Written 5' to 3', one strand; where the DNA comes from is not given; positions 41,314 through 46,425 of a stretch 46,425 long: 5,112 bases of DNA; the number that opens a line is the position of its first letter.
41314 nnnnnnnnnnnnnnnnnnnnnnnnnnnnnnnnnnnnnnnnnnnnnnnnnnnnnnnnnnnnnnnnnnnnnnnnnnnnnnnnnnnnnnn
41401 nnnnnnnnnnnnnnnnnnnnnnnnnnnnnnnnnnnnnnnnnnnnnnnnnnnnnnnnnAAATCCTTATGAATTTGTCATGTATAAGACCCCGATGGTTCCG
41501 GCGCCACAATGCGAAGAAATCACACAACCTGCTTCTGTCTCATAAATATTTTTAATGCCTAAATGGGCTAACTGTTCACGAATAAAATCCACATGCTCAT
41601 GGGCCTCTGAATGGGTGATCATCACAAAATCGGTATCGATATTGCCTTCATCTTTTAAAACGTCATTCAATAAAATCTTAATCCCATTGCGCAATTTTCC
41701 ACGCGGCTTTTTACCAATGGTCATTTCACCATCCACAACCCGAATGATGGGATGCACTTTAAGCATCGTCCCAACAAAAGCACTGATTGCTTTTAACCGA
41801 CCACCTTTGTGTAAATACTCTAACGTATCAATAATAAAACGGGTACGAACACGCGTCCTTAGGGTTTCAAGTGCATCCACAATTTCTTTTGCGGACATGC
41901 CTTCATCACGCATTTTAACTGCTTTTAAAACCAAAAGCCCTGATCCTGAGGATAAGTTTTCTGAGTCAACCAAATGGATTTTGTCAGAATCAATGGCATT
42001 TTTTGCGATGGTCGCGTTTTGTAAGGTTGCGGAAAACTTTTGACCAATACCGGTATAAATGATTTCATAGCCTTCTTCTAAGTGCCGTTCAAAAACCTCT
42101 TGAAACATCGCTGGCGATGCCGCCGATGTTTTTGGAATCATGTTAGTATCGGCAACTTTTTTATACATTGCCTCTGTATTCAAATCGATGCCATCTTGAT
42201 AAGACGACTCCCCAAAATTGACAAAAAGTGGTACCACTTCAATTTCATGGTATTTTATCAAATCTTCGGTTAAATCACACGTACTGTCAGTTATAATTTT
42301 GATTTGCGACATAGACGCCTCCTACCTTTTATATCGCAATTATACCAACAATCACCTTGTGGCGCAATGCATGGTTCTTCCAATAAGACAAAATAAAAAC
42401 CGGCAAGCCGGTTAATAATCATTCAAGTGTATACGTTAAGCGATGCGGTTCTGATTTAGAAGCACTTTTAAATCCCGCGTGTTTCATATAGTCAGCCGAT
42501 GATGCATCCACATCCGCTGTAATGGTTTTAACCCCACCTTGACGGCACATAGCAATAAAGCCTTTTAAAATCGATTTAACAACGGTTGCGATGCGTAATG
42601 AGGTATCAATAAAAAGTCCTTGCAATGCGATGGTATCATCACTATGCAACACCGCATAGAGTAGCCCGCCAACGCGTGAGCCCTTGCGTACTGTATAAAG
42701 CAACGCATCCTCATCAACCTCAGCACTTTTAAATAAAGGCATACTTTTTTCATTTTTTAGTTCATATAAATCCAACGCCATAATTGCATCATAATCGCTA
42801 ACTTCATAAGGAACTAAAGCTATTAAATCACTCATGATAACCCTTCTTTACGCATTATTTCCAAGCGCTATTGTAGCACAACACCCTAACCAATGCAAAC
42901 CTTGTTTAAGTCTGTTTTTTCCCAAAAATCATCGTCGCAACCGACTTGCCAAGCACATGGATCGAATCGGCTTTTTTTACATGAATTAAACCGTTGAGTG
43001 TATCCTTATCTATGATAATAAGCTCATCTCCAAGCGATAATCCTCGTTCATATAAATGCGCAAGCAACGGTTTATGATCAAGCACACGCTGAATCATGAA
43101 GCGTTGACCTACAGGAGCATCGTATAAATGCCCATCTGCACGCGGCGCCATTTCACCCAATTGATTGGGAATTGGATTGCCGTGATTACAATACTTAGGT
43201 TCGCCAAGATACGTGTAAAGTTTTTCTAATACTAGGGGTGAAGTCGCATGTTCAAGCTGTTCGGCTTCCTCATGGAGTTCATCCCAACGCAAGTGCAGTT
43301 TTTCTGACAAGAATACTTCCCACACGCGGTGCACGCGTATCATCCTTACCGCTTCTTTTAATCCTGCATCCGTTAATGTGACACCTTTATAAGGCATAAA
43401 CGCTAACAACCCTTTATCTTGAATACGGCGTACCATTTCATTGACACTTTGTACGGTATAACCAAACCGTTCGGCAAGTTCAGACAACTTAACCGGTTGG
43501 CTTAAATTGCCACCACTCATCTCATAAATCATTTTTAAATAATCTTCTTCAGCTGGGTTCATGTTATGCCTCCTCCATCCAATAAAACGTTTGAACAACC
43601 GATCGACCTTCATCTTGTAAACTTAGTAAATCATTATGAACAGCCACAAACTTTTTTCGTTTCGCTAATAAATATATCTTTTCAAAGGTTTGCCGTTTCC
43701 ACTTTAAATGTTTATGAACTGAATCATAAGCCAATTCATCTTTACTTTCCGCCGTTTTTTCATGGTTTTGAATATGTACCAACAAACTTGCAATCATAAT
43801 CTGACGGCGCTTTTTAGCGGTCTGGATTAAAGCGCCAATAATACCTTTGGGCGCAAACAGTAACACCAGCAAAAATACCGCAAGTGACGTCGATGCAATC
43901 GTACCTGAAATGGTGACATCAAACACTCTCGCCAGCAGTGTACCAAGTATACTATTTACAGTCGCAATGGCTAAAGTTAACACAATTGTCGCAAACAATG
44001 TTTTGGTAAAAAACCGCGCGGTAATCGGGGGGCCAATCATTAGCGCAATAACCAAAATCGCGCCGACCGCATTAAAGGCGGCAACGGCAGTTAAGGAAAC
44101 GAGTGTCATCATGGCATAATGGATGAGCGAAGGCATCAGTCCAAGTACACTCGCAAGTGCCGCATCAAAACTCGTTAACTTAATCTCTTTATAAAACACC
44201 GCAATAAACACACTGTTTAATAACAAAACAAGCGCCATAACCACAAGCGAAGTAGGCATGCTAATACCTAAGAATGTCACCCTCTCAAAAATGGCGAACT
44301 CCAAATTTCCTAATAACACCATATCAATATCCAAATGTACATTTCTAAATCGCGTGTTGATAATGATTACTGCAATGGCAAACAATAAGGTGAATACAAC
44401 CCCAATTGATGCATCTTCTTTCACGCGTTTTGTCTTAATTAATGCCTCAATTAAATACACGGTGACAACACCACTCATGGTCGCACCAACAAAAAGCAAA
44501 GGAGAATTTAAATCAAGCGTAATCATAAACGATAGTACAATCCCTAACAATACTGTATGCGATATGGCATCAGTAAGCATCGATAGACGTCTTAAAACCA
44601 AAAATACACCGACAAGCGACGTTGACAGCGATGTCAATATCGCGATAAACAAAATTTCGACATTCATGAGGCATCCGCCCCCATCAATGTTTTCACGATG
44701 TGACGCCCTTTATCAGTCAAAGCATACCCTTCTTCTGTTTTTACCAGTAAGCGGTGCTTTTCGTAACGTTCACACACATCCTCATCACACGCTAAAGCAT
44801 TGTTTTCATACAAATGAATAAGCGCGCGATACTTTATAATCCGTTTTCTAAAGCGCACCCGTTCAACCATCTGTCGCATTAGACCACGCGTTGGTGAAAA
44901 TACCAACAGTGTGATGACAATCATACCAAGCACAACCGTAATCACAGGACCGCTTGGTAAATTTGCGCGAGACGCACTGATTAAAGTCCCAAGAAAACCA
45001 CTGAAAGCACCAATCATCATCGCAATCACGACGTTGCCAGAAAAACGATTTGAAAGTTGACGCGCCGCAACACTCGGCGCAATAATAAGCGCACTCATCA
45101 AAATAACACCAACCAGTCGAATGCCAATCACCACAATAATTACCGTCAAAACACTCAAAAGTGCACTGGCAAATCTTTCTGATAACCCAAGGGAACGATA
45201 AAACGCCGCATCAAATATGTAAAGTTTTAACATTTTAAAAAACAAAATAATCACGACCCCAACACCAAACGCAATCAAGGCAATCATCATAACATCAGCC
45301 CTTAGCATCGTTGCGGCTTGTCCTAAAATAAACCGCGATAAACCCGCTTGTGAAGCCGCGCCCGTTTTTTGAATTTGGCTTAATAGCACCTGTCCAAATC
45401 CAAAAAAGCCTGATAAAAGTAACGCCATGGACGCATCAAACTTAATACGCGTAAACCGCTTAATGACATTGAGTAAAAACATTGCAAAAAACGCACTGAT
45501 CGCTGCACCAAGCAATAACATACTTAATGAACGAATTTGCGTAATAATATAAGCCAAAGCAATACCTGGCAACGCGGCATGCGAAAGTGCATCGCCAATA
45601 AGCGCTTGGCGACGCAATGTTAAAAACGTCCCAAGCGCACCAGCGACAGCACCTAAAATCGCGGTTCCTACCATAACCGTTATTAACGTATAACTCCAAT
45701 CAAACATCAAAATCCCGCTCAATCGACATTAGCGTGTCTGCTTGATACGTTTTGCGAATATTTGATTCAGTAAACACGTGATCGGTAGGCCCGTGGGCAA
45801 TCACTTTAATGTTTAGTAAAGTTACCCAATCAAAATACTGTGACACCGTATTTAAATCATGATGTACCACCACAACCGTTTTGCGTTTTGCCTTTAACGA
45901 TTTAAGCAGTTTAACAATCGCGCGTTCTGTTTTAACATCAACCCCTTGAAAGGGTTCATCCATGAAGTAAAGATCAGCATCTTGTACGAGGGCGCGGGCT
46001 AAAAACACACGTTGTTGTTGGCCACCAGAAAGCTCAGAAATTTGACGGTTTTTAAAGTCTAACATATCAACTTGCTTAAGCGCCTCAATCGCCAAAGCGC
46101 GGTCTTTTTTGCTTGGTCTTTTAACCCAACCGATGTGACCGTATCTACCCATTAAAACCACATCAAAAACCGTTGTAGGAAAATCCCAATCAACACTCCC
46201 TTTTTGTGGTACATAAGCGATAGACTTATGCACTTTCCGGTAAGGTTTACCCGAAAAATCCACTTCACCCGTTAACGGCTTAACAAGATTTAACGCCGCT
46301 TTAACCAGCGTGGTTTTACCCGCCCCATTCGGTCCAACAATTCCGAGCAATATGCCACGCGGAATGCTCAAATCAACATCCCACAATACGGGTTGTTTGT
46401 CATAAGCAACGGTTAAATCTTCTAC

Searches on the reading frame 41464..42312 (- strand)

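Call 14: search_protein_families(library=pfam, proteins=[window:41464-42312:-], max_evalue=0.0001)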
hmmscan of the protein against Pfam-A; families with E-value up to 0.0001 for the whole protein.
window:41464-42312:- (282 aa): 1 family
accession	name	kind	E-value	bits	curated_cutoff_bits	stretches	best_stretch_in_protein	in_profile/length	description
PF02645.21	DegV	-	3.8e-80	269.6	27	1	4-280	2-279/280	Uncharacterised protein, DegV family COG1307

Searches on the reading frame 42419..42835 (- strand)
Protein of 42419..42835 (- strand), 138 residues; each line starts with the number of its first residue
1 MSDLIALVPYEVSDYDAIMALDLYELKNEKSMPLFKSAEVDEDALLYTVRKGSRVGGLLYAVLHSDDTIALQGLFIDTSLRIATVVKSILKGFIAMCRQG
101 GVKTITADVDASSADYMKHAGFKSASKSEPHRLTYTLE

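Call 14: search_protein_families(library=pfam, proteins=[window:42419-42835:-], max_evalue=0.0001)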
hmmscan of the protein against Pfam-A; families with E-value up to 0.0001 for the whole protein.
window:42419-42835:- (138 aa): 0 families

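Call 17: search_protein_families(library=pfam, proteins=[window:42419-42835:-], max_evalue=0.1)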
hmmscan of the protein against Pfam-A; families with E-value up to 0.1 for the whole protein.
window:42419-42835:- (138 aa): 2 families
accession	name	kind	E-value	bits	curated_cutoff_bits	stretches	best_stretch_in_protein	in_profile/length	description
PF13673.13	Acetyltransf_10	-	0.04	14.3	23.6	1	41-126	28-111/128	Acetyltransferase (GNAT) domain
PF22648.2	SET7_N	-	0.053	13.8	27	1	41-85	16-63/74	Histone H3 K4-specific methyltransferase SET7 N-terminal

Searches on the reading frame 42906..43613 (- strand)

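Call 14: search_protein_families(library=pfam, proteins=[window:42906-43613:-], max_evalue=0.0001)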
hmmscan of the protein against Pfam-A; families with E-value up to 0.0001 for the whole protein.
window:42906-43613:- (235 aa): 4 families
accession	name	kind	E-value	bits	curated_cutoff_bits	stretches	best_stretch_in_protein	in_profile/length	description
PF02742.21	Fe_dep_repr_C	-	1.9e-28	98.7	27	1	81-150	1-70/70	Iron dependent repressor, metal binding and dimerisation domain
PF01325.25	Fe_dep_repress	-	1.2e-10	41.9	26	1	22-78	6-60/60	Iron dependent repressor, N-terminal DNA binding domain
PF04023.20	FeoA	-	2.1e-10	40.9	23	1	163-231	3-72/74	FeoA domain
PF12802.13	MarR_2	-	9.6e-05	22.9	27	0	24-70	9-50/61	MarR family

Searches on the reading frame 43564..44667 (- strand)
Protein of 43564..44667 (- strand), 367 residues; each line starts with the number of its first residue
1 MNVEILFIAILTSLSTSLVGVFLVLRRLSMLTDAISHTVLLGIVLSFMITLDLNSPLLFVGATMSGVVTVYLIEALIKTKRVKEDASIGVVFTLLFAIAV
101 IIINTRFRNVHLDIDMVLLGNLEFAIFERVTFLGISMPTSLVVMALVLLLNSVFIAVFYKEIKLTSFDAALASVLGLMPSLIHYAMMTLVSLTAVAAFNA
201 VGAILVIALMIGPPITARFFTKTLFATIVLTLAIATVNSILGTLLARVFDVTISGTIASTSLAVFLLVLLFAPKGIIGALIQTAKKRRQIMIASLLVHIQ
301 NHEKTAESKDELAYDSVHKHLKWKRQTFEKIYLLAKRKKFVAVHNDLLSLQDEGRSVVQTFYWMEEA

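Call 17: search_protein_families(library=pfam, proteins=[window:43564-44667:-], max_evalue=0.1)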
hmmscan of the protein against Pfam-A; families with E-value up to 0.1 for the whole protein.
window:43564-44667:- (367 aa): 1 family
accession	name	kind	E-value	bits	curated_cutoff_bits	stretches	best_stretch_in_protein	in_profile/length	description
PF00950.22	ABC-3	-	2.3e-39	135.9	20.1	1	6-271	9-257/258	ABC 3 transport family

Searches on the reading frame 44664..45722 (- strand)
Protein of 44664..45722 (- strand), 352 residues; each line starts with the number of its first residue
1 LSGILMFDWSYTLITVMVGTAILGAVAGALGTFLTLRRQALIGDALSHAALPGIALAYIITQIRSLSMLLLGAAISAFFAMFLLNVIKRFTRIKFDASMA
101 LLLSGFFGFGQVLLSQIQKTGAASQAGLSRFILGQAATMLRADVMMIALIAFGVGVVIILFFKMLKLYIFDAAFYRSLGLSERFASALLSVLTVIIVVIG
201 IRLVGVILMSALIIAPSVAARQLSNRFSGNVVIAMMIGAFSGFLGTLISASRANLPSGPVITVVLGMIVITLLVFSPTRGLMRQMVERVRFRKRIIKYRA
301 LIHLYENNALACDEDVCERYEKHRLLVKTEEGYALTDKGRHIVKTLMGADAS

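Call 17: search_protein_families(library=pfam, proteins=[window:44664-45722:-], max_evalue=0.1)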
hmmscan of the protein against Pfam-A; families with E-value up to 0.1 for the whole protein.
window:44664-45722:- (352 aa): 2 families
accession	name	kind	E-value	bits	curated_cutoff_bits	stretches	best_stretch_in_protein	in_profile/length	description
PF00950.22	ABC-3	-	3.8e-54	184.4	20.1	1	12-274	4-256/258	ABC 3 transport family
PF01032.23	FecCD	-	0.0045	16.5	26.5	1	47-273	80-309/311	FecCD transport family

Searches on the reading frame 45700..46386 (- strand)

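Call 17: search_protein_families(library=pfam, proteins=[window:45700-46386:-], max_evalue=0.1)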
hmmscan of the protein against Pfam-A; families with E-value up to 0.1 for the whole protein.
window:45700-46386:- (228 aa): 21 families
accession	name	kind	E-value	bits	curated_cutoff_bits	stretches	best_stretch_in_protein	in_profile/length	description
PF00005.33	ABC_tran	-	3.5e-30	105.8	25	1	3-146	3-136/137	ABC transporter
PF13304.12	AAA_21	-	6.3e-12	46.6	27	2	14-62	2-56/304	AAA domain, putative AbiEii toxin, Type IV TA system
PF02463.25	SMC_N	-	4.7e-06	26.6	40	1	113-182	131-203/220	RecF/RecN/SMC N terminal domain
PF13476.12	AAA_23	-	7.4e-05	23.9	27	1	14-165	22-167/201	AAA domain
PF13555.12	AAA_29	-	0.00098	19.3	27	1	14-41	25-51/61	P-loop containing region of AAA domain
PF03029.23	ATP_bind_1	-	0.0011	19.3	27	0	16-34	1-19/240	Conserved hypothetical ATP binding protein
PF19993.5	DO-GTPase2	-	0.0031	17.7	27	1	13-36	2-25/226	Double-GTPase 2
PF00004.35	AAA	-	0.0091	16.9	21.2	0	16-35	3-22/131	ATPase family associated with various cellular activities (AAA)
PF13558.12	SbcC_Walker_B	-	0.01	16.5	27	0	114-162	28-89/90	SbcC/RAD50-like, Walker B motif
PF13481.12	AAA_25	-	0.01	15.9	27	0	7-28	29-50/195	AAA domain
PF13238.12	AAA_18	-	0.011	16.7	29.4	0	15-70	2-43/128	AAA domain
PF13191.12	AAA_16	-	0.018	16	32.6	1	15-42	28-60/167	AAA ATPase domain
PF13479.12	AAA_24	-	0.023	15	27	0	15-38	6-26/195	AAA domain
PF03266.21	NTPase_1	-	0.027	14.8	23.9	0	15-36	3-24/168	NTPase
PF00931.28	NB-ARC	-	0.03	14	23.5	1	13-41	20-48/248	NB-ARC domain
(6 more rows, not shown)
